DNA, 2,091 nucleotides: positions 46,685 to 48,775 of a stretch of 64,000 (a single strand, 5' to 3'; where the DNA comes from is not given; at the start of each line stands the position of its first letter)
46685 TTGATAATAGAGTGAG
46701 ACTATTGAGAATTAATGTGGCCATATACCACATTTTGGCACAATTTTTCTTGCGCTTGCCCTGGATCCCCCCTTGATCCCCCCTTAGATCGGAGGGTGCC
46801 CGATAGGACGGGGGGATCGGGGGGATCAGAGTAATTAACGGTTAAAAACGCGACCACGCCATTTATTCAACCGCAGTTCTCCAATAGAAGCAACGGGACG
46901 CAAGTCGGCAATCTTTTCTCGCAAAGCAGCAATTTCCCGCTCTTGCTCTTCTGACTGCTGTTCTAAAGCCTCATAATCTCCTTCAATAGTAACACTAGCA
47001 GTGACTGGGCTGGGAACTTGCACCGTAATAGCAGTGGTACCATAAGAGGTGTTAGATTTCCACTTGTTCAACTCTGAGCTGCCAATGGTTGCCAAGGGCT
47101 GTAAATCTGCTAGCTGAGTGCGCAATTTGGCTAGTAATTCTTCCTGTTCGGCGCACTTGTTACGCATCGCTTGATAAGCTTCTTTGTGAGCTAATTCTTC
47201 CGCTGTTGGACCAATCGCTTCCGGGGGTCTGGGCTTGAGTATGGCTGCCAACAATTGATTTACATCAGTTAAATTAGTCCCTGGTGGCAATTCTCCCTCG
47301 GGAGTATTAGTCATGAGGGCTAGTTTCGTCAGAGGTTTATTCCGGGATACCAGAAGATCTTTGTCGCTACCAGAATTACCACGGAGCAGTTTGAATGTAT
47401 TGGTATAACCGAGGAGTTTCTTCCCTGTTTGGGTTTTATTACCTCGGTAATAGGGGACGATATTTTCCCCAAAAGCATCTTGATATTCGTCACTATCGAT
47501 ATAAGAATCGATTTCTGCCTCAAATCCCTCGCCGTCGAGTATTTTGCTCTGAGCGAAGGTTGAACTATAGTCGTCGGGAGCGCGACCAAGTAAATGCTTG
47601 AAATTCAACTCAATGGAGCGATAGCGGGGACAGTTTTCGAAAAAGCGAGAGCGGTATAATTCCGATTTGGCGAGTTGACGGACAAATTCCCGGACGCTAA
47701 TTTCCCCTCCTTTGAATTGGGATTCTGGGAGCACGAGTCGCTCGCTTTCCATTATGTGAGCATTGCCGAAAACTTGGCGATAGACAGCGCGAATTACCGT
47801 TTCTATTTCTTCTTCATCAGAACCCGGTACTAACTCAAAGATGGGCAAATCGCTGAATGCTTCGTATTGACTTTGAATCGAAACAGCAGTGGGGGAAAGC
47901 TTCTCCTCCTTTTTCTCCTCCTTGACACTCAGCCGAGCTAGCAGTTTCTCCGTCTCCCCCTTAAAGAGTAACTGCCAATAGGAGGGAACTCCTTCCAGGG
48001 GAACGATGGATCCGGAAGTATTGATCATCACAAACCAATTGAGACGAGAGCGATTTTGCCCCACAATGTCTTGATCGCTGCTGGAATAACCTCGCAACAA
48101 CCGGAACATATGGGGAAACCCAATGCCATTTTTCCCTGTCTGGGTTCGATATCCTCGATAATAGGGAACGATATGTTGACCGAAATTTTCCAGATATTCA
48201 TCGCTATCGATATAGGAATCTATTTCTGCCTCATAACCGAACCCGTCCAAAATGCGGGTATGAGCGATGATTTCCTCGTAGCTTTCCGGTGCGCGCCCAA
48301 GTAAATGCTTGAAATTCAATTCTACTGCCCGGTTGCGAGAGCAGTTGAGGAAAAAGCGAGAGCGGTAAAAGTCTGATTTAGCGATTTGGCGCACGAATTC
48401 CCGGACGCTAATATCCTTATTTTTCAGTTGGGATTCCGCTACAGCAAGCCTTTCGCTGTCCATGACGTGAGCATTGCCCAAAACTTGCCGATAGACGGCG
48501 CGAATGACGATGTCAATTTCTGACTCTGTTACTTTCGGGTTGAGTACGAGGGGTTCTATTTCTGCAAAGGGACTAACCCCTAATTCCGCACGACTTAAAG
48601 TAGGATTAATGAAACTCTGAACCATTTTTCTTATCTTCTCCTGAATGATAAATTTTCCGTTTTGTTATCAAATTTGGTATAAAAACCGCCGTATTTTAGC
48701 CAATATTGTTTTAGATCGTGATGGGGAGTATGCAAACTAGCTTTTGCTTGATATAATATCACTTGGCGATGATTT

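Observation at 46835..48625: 596-aa protein with two tandem phycobilisome-linker domains and a duplicated C-terminal motif, encoded right after cpeR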

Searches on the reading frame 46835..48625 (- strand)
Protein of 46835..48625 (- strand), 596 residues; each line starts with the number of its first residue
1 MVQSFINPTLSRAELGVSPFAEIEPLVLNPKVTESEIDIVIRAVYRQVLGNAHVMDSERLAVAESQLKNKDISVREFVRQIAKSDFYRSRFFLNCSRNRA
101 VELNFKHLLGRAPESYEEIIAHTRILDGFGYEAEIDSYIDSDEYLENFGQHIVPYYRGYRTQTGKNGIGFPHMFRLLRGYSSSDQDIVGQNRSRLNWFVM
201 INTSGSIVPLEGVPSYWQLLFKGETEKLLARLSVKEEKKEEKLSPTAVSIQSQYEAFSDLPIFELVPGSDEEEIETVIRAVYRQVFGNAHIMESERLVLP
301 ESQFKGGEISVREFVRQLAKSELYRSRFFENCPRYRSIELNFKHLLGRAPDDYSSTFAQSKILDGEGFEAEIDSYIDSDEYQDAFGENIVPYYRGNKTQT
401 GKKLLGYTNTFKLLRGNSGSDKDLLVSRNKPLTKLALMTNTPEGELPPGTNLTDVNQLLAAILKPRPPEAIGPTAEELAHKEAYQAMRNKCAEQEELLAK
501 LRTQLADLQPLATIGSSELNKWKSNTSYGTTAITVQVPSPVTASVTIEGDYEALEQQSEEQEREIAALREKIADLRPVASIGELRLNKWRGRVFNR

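Call 3: search_protein_families(library=pfam, proteins=[window:46835-48625:-], max_evalue=0.01)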
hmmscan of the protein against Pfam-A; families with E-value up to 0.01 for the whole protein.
window:46835-48625:- (596 aa): 1 family
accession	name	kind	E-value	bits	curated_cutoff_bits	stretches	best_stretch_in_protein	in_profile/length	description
PF00427.26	PBS_linker_poly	-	3.3e-101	334.6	28.7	2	270-394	2-126/126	Phycobilisome Linker polypeptide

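Call 4: search_solved_structures(query=window:46835-48625:-, max_evalue=0.001, show_alignments=2)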
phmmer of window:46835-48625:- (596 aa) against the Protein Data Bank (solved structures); distinct sequences matched with E-value up to 0.001: 69 (the best 60 are shown).
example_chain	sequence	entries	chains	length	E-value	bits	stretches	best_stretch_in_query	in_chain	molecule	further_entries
8imn_5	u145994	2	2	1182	2.3e-224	749.3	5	26-187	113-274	CpcN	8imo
9k9w_M2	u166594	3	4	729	1.1e-169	568.7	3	11-194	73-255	Glr2806 protein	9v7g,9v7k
9k9w_a9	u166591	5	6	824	3.3e-147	494.6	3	11-187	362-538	Glr1262 protein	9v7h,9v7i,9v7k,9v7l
8imi_0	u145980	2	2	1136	6.6e-105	354.9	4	259-415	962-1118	ApcE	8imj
7vea_aM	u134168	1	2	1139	2.3e-97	330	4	254-396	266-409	Phycobiliprotein ApcE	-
7eyd_09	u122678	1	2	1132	4.3e-94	319.3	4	262-401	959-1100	Phycobiliprotein ApcE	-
8iml_3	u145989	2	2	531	4.1e-93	316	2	11-218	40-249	CpcJ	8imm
9k9w_j5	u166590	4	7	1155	1.6e-89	304.1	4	22-161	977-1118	Phycobiliprotein ApcE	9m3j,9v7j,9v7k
7sc7_BD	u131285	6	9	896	2.6e-72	247.4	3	24-160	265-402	Phycobiliprotein ApcE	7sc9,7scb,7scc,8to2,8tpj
7ext_03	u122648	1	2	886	4.5e-69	236.6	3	251-396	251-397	Phycobiliprotein ApcE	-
8wql_BB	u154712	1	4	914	1.7e-64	221.5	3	264-399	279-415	LCM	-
7eyd_N1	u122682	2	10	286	1.7e-59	205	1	10-219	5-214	Phycobilisome 32.1 kDa linker polypeptide, phycocyanin-associated, rod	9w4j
9w7k_2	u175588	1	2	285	1.9e-59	204.9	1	11-219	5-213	Phycobilisome 32.1 kDa linker polypeptide, phycocyanin-associated, rod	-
7sc8_BL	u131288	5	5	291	5.6e-59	203.3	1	10-217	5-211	Phycobilisome 32.1 kDa linker polypeptide, phycocyanin-associated, rod 1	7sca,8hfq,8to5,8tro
9wg7_Z1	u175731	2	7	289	4.4e-57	197.1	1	9-203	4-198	Phycobilisome rod linker polypeptide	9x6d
7eyd_A3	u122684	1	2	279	1.2e-24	90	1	259-395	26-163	Phycobilisome rod-core linker polypeptide CpcG1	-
7eyd_A1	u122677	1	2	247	3e-24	88.7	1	262-395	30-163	Phycobilisome rod-core linker polypeptide CpcG2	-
7eyd_A2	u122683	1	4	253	1.4e-23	86.4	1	262-395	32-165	Phycobilisome rod-core linker polypeptide CpcG4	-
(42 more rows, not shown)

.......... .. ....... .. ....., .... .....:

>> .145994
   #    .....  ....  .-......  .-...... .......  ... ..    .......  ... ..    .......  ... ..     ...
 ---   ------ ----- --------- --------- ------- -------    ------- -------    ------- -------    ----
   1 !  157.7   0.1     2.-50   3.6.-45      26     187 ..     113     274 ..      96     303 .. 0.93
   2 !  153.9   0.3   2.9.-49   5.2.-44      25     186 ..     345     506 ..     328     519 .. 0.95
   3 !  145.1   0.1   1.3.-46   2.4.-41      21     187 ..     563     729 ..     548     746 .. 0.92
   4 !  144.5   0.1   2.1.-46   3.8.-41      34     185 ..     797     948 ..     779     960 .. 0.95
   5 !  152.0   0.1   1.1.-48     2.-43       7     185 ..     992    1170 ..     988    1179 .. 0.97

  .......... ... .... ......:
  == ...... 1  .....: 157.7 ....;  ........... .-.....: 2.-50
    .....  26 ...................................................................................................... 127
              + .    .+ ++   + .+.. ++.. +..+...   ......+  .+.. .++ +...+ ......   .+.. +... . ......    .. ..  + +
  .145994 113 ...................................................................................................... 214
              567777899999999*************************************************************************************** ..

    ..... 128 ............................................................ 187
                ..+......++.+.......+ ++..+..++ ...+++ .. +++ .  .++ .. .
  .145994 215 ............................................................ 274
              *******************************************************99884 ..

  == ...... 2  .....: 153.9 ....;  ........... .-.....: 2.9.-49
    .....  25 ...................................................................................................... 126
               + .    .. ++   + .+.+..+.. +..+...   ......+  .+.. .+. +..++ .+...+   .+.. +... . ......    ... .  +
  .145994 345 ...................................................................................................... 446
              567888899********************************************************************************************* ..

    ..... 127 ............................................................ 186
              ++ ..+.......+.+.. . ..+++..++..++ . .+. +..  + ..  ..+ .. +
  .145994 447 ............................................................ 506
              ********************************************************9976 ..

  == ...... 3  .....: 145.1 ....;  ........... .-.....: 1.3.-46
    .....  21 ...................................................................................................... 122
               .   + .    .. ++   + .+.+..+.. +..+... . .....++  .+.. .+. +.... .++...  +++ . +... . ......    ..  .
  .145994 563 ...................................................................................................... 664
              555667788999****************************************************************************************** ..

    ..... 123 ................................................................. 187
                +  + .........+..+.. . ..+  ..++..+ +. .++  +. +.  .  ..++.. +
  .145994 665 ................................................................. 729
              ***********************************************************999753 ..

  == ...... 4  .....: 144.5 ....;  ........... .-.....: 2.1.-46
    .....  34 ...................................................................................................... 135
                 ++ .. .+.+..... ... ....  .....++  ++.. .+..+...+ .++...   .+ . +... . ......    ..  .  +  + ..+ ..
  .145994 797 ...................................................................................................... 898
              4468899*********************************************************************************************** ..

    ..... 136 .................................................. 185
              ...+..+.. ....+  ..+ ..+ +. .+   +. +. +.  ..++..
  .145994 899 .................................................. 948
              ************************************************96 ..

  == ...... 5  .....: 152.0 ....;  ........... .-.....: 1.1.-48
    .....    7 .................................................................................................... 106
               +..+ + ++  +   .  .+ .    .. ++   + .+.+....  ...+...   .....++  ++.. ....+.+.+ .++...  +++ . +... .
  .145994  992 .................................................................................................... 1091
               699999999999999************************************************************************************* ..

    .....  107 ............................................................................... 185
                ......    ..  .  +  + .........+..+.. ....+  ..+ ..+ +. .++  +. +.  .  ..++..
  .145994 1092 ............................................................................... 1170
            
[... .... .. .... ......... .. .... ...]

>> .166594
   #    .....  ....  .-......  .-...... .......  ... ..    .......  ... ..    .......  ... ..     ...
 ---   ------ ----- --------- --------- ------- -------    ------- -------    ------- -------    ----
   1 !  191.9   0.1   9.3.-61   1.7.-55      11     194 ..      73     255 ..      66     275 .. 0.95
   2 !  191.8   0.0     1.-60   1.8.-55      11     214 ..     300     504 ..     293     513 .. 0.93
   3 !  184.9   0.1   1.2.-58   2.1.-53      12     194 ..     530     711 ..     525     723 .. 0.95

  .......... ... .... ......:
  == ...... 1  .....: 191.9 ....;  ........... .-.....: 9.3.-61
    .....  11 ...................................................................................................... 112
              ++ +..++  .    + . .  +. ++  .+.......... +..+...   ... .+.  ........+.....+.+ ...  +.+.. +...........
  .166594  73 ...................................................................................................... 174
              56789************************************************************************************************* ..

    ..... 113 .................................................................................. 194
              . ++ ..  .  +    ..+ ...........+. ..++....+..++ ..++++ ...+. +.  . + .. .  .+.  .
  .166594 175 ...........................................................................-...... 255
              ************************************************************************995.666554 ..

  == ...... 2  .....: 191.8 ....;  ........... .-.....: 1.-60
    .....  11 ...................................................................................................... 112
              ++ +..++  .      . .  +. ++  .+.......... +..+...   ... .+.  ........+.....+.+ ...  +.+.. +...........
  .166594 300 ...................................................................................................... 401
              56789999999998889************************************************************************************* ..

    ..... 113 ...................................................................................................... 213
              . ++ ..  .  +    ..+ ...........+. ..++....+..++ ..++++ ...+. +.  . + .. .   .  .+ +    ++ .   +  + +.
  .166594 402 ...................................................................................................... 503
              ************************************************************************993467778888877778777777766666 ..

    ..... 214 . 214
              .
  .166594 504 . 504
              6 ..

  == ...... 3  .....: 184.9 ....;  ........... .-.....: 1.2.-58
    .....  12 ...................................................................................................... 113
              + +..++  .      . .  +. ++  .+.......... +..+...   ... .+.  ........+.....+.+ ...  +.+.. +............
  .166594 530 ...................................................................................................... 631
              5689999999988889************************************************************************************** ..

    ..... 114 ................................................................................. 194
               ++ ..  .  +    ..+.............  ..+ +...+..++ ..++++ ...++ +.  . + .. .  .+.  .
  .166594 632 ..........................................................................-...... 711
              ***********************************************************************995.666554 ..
